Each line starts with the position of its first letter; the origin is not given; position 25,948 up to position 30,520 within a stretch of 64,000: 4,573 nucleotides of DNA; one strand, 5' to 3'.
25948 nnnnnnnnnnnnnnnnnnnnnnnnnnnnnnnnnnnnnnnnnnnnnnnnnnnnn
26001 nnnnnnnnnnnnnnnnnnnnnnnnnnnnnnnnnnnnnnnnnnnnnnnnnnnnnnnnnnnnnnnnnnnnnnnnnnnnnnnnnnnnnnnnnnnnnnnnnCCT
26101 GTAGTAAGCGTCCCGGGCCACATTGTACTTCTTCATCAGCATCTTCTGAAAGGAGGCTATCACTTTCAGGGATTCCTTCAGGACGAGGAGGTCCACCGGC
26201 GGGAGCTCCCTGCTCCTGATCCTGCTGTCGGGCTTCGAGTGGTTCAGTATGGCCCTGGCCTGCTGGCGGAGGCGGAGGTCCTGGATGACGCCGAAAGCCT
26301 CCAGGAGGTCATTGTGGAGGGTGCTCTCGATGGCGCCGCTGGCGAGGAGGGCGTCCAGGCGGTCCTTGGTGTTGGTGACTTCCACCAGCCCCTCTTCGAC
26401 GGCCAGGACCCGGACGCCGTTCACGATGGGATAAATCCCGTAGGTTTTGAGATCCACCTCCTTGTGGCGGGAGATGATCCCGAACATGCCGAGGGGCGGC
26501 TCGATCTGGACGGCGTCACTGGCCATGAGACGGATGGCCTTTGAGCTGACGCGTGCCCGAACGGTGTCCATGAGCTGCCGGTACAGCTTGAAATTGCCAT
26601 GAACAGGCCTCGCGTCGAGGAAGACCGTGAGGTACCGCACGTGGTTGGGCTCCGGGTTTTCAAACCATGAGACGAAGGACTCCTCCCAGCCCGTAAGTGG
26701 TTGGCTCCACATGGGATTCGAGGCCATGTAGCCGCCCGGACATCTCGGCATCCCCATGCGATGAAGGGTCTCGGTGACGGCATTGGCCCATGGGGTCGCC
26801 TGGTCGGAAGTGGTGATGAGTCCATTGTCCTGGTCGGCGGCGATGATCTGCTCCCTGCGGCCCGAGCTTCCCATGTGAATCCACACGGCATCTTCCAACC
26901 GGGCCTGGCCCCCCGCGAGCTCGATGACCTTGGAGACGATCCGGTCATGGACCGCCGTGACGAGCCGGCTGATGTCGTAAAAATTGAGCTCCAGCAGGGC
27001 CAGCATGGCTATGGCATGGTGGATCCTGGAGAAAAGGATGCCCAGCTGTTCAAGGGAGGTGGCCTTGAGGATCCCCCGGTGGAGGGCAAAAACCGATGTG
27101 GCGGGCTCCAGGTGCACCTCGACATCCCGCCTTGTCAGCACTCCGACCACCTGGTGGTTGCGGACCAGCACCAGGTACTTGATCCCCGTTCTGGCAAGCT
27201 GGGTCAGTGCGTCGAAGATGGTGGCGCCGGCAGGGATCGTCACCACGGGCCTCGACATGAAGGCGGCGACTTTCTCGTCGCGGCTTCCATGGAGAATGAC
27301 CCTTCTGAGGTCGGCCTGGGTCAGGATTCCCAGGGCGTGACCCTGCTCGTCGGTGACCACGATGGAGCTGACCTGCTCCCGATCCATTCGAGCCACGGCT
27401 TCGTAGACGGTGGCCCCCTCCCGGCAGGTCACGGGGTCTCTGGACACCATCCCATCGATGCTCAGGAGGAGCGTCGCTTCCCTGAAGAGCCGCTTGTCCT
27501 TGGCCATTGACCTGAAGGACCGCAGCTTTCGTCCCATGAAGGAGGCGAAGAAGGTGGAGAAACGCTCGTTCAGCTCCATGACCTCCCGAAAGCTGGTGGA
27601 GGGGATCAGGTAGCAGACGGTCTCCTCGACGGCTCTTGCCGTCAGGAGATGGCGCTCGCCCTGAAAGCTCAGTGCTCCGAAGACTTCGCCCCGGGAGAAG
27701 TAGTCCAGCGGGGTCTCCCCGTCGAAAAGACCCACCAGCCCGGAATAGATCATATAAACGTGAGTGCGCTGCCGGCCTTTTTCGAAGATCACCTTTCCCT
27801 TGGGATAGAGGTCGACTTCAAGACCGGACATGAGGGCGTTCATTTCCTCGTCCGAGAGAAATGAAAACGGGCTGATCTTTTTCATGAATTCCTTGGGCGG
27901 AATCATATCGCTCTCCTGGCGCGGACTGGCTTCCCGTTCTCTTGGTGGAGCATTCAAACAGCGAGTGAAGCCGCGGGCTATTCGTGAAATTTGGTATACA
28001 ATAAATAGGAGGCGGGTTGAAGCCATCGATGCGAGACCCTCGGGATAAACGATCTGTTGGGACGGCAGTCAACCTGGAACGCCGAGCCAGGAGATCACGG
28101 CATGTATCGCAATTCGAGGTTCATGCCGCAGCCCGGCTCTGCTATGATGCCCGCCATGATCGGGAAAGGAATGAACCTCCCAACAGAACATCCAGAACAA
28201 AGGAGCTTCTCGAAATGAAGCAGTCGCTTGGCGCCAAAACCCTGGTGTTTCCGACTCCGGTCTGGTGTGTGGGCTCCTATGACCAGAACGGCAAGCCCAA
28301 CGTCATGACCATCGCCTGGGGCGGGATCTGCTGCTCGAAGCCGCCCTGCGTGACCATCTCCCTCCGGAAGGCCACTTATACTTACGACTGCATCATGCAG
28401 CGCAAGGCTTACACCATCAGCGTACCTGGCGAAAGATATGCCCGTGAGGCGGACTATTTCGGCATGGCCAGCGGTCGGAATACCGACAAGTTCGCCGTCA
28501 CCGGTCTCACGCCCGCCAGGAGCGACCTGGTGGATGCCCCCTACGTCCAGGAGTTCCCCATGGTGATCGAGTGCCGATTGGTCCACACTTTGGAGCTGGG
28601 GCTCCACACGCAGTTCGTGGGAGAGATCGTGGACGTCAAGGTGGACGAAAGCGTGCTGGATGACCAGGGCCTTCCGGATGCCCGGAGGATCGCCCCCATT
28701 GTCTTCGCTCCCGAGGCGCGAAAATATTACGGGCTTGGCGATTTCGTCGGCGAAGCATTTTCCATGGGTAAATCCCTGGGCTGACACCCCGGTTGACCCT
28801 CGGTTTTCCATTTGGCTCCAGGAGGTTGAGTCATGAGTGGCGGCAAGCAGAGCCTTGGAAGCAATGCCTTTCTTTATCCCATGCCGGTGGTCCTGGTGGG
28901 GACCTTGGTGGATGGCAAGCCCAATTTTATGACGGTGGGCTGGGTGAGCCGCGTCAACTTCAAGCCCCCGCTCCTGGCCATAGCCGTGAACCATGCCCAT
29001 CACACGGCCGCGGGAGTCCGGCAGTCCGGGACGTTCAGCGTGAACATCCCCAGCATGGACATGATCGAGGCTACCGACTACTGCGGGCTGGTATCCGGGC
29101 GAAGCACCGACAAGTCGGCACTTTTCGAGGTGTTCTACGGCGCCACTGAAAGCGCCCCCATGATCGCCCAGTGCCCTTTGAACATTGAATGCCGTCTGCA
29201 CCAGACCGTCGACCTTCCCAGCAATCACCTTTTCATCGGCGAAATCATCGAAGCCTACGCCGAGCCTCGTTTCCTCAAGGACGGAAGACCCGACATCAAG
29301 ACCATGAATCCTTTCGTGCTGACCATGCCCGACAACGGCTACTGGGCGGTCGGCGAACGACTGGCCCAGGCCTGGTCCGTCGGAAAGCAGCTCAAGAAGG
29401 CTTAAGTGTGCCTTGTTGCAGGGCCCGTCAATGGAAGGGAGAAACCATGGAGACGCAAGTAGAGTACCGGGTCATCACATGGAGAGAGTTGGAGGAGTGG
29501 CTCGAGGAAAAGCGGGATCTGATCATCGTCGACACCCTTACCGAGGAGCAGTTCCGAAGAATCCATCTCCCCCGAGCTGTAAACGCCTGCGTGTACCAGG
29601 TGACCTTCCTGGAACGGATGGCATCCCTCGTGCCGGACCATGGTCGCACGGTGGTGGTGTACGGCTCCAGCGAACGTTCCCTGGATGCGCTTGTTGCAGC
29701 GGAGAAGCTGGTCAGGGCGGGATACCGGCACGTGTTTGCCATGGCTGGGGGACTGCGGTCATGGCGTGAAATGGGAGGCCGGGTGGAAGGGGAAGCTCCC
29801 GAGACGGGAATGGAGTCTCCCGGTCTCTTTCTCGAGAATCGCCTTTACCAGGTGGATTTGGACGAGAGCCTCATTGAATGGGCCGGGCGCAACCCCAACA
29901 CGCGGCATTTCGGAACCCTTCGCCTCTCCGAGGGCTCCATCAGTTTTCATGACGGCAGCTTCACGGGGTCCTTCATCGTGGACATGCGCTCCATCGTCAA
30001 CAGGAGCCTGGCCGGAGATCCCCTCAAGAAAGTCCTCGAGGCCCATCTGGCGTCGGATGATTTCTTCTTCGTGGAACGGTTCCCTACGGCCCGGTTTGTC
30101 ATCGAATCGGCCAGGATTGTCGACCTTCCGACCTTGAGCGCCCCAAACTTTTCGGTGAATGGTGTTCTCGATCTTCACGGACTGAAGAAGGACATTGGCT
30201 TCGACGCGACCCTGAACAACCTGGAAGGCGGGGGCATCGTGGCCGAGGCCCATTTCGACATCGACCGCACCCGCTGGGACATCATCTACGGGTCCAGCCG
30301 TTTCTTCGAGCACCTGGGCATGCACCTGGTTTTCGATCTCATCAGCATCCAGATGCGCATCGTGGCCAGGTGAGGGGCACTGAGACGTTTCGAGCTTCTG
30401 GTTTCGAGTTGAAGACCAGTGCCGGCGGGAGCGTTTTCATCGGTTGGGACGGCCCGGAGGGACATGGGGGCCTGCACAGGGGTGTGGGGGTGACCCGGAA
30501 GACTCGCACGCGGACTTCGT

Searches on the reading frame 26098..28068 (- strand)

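Call 69: search_protein_families(library=pfam, proteins=[window:26098-28068:-], max_evalue=0.00001)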
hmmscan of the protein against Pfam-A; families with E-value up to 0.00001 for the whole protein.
window:26098-28068:- (657 aa): 4 families
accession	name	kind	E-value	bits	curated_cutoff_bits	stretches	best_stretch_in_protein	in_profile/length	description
PF10335.14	DUF294_C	-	1.3e-33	116.3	22.5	1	511-648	3-145/145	Putative nucleotidyltransferase substrate binding domain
PF03445.19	DUF294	-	8.1e-32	110.4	21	1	349-474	3-137/138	Putative nucleotidyltransferase DUF294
PF00571.33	CBS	-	1.3e-23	83.5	24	2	208-259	5-56/57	CBS domain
PF00027.35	cNMP_binding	-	2.8e-15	56.5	27.5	1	88-165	4-87/89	Cyclic nucleotide-binding domain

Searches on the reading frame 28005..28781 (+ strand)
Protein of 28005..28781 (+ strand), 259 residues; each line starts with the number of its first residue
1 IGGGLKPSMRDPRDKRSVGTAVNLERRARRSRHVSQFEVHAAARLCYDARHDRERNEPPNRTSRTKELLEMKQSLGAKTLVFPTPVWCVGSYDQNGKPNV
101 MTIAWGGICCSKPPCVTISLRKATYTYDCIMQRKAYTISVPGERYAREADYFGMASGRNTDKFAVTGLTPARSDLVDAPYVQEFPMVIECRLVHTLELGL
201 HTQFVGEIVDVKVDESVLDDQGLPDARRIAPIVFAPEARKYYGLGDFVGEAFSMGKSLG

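Call 69: search_protein_families(library=pfam, proteins=[window:28005-28781:+], max_evalue=0.00001)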
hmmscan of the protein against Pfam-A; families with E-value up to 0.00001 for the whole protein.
window:28005-28781:+ (259 aa): 1 family
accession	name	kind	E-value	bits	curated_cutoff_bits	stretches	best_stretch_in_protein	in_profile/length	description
PF01613.24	Flavin_Reduct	-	7.5e-34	117.5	27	1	82-220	4-140/153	Flavin reductase like domain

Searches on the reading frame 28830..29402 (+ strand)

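Call 70: search_protein_families(library=pfam, proteins=[window:28830-29402:+], max_evalue=0.00001)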
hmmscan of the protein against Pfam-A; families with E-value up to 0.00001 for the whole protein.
window:28830-29402:+ (191 aa): 1 family
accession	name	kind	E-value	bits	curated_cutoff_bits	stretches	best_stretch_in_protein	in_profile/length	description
PF01613.24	Flavin_Reduct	-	4.8e-30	105.1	27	1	16-145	4-134/153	Flavin reductase like domain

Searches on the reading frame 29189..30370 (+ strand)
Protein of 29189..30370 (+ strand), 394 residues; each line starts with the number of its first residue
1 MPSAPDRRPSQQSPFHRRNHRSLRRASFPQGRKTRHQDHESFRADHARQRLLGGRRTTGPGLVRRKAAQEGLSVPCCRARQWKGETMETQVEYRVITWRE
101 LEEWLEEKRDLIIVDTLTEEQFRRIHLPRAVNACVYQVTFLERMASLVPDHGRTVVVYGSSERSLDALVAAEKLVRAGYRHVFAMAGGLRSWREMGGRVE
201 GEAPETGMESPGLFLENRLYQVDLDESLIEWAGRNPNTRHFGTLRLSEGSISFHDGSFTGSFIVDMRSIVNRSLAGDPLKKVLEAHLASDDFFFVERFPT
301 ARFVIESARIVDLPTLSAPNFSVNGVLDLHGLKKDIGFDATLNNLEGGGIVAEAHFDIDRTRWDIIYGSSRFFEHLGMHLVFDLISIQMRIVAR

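Call 70: search_protein_families(library=pfam, proteins=[window:29189-30370:+], max_evalue=0.00001)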
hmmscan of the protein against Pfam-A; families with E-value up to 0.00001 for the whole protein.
window:29189-30370:+ (394 aa): 2 families
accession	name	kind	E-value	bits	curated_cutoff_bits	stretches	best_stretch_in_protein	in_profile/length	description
PF04264.18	YceI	-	4.9e-19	69.6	23.7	1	220-393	1-150/150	YceI-like domain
PF00581.25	Rhodanese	-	6.5e-12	46.2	22.2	1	99-194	3-101/102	Rhodanese-like domain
